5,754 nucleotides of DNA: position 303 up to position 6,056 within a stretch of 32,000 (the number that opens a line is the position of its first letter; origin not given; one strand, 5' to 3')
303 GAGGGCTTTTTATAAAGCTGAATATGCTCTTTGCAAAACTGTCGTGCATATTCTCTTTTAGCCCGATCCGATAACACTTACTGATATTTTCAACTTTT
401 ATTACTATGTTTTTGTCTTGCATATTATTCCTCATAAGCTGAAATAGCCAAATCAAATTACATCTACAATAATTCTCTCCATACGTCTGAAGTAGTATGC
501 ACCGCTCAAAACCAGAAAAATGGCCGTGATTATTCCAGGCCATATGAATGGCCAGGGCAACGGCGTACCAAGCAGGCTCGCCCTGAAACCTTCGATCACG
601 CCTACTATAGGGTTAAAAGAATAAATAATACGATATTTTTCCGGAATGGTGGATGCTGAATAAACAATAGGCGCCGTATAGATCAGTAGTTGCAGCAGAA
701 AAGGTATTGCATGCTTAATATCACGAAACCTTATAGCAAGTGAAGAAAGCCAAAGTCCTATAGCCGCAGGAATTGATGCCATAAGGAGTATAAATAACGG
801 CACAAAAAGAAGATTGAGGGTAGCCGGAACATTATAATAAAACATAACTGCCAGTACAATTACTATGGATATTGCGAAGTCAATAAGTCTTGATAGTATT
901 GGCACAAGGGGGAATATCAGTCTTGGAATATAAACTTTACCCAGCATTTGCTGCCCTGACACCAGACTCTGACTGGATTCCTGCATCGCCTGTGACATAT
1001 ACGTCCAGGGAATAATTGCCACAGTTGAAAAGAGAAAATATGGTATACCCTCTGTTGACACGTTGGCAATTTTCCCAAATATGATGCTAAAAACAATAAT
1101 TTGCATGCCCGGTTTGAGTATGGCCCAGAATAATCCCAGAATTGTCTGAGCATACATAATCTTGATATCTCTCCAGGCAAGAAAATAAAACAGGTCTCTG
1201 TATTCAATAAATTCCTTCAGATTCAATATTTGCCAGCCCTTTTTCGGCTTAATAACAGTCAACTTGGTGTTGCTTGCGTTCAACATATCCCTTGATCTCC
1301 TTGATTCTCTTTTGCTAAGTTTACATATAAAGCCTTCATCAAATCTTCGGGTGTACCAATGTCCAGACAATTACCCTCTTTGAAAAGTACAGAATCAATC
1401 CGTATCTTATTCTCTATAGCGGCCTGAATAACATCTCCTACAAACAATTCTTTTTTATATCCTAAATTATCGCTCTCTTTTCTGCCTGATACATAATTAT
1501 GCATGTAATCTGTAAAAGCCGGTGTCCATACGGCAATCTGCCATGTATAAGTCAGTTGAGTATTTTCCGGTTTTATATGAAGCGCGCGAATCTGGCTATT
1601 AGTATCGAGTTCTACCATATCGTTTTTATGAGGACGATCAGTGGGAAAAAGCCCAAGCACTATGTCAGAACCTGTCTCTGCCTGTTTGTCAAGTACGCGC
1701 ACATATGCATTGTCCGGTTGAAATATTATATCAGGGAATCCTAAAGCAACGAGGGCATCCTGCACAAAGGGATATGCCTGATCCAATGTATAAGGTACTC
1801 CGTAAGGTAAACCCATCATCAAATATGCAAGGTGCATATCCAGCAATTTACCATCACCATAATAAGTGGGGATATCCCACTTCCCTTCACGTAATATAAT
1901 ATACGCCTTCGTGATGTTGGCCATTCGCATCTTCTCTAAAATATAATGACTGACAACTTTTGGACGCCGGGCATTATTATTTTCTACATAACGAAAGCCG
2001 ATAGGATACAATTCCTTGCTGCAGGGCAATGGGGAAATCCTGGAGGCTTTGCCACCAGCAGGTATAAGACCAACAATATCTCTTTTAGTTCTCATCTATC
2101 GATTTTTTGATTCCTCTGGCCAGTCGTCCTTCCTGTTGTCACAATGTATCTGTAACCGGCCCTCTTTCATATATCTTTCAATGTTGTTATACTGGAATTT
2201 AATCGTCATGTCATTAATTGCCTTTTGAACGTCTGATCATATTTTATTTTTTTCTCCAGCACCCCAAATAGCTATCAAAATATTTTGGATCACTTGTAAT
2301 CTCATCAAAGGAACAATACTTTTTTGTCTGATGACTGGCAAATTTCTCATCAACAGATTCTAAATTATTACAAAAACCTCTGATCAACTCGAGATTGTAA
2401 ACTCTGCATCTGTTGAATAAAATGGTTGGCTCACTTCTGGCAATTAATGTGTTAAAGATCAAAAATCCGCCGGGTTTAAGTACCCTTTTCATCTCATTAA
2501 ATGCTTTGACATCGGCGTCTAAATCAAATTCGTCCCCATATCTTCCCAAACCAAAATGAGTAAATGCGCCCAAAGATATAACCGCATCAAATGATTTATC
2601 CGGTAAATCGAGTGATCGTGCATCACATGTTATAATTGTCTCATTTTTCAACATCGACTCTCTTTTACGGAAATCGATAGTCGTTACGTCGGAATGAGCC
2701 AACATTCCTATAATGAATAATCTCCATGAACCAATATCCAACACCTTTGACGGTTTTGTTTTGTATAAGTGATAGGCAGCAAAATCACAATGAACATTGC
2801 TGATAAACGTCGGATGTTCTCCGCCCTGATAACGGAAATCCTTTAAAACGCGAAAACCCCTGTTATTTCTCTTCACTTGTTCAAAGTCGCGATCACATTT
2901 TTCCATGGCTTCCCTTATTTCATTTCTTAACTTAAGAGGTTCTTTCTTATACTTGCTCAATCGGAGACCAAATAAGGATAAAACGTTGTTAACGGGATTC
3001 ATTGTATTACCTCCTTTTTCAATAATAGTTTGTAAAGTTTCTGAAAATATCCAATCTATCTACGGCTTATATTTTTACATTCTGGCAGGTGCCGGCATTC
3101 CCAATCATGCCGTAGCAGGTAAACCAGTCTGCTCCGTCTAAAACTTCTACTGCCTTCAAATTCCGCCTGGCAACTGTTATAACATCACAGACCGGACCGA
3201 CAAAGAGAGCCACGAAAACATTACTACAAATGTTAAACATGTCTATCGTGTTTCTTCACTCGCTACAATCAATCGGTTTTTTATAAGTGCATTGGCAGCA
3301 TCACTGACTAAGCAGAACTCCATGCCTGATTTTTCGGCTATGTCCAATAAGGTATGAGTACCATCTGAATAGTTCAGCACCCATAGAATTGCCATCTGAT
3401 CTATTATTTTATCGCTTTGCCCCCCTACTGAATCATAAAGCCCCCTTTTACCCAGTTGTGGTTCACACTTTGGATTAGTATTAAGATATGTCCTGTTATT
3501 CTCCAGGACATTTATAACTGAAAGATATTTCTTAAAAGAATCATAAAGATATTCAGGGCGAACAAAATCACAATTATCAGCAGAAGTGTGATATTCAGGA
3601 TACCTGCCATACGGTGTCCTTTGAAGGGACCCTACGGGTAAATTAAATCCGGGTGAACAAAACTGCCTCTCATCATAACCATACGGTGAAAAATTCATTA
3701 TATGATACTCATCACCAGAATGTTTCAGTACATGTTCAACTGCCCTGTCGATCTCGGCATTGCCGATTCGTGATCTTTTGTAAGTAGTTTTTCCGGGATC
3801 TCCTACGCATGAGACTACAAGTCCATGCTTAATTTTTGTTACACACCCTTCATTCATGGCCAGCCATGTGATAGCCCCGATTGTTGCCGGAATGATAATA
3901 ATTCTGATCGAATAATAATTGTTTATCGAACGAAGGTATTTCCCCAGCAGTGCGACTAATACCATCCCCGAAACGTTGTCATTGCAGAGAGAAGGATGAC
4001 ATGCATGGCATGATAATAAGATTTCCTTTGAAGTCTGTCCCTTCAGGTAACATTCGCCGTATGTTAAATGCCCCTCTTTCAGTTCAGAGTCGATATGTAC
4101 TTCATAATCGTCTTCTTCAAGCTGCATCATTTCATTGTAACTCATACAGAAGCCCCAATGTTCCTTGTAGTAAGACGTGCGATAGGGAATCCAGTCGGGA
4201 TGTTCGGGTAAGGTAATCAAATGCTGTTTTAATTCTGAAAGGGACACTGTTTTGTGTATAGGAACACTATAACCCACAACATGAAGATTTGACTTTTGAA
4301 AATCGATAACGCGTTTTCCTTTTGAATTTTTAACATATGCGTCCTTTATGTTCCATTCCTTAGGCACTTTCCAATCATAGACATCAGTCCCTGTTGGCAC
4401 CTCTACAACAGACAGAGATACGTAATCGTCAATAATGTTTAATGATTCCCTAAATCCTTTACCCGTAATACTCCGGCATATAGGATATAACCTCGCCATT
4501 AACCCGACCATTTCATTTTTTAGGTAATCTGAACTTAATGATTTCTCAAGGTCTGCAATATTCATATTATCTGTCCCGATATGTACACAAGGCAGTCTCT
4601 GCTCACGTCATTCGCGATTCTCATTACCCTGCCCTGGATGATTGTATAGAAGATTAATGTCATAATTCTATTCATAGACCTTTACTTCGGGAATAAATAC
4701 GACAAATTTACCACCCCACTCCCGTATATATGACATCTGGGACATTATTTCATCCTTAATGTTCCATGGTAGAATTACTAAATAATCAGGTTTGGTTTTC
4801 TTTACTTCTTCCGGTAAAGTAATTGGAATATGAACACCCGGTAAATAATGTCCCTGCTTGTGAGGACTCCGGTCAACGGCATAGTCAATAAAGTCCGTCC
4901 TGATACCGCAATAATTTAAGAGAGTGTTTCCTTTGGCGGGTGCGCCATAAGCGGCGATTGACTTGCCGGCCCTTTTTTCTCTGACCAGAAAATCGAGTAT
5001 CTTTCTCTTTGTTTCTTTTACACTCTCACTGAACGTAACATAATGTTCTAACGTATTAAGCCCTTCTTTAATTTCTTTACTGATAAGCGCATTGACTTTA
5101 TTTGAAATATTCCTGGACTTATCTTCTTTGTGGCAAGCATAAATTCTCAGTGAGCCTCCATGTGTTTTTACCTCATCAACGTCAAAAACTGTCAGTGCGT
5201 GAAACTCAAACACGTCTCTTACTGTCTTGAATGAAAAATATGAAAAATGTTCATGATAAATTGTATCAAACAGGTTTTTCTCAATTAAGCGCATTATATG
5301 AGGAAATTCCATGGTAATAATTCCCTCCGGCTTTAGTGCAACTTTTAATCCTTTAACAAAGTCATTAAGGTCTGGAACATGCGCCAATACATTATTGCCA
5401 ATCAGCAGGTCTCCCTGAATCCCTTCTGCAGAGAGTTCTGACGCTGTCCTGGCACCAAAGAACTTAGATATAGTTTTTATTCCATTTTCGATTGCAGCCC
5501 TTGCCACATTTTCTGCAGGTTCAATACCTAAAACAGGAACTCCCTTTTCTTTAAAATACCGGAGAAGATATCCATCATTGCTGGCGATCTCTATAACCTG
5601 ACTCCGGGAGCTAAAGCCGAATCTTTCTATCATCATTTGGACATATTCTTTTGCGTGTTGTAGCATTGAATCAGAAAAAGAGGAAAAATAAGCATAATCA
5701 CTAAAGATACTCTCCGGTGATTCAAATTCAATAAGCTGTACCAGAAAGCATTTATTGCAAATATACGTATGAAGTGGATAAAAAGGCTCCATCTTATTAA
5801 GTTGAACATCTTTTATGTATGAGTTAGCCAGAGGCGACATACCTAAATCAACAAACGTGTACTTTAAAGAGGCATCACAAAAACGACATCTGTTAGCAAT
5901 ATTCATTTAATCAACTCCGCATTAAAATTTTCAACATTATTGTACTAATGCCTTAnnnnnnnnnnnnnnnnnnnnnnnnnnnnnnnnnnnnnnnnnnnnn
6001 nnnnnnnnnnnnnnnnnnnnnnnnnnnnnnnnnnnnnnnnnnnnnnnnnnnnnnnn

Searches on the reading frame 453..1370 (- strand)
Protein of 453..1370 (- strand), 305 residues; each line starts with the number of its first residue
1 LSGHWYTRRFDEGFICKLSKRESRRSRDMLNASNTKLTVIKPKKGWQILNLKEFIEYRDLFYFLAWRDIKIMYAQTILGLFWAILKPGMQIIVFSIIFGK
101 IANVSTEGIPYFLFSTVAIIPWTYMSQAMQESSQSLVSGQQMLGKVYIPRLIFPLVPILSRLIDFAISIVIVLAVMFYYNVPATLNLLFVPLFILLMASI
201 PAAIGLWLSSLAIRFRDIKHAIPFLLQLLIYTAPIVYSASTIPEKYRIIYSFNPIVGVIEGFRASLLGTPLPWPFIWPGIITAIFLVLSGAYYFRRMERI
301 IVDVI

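Call 6: search_protein_families(library=pfam, proteins=[window:453-1370:-], max_evalue=0.001)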
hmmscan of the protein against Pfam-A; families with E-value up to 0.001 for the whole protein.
window:453-1370:- (305 aa): 2 families
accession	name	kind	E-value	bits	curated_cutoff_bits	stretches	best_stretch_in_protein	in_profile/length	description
PF01061.29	ABC2_membrane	-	1.9e-15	57.4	26.9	1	61-266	3-210/211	ABC-2 type transporter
PF12698.13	ABC2_membrane_3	-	0.00035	20.2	31.6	1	105-289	156-345/347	ABC-2 family transporter protein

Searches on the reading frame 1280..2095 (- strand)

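Call 6: search_protein_families(library=pfam, proteins=[window:1280-2095:-], max_evalue=0.001)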
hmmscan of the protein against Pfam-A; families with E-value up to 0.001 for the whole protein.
window:1280-2095:- (271 aa): 1 family
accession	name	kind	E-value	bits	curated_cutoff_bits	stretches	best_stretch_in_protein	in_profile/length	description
PF00483.29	NTP_transferase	-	3.6e-11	43.6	21.2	1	9-256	2-239/245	Nucleotidyl transferase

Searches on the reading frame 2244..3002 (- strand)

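Call 6: search_protein_families(library=pfam, proteins=[window:2244-3002:-], max_evalue=0.001)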
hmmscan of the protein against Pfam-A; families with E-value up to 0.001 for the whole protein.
window:2244-3002:- (252 aa): 5 families
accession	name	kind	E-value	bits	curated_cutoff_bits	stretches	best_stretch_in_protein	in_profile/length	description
PF08241.18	Methyltransf_11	-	1.1e-11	45.6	21.2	1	104-183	19-95/95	Methyltransferase domain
PF03269.20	DUF268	-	2e-08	34.7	25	1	135-203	60-126/176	Caenorhabditis protein of unknown function, DUF268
PF13649.12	Methyltransf_25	-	3.6e-07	31.2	27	1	118-179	46-97/97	Methyltransferase domain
PF13847.12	Methyltransf_31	-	1.8e-05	24.9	27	1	112-186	47-112/145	Methyltransferase domain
PF02353.26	CMAS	-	0.0009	19.1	27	0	120-193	113-174/273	Mycolic acid cyclopropane synthetase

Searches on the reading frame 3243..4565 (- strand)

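Call 6: search_protein_families(library=pfam, proteins=[window:3243-4565:-], max_evalue=0.001)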
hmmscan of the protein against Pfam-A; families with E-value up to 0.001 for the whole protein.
window:3243-4565:- (440 aa): 3 families
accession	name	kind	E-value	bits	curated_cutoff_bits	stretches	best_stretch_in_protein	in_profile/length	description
PF16254.10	DUF4910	-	1.3e-112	375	26.6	1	22-357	3-247/247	Domain of unknown function (DUF4910)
PF09940.16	DUF2172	-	1.6e-41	141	27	1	70-161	1-92/92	Domain of unknown function (DUF2172)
PF16221.11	HTH_47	-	1.3e-28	98.8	27.1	1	358-434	1-77/78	winged helix-turn-helix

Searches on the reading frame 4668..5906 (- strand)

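Call 6: search_protein_families(library=pfam, proteins=[window:4668-5906:-], max_evalue=0.001)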
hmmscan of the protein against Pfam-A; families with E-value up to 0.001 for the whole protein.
window:4668-5906:- (412 aa): 5 families
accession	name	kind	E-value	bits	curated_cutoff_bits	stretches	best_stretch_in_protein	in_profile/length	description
PF08484.17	Methyltransf_14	-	1.9e-67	226.5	23.5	1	248-406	2-160/160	C-methyltransferase C-terminal domain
PF08421.16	Methyltransf_13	-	4.3e-23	81.7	31.3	1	7-68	1-62/62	Putative zinc binding domain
PF13489.12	Methyltransf_23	-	7e-11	42.6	27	1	84-234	4-155/164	Methyltransferase domain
PF08242.18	Methyltransf_12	-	1.2e-07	32.8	30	1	105-197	1-98/98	Methyltransferase domain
PF08241.18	Methyltransf_11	-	3.6e-05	24.8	21.2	1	106-197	2-93/95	Methyltransferase domain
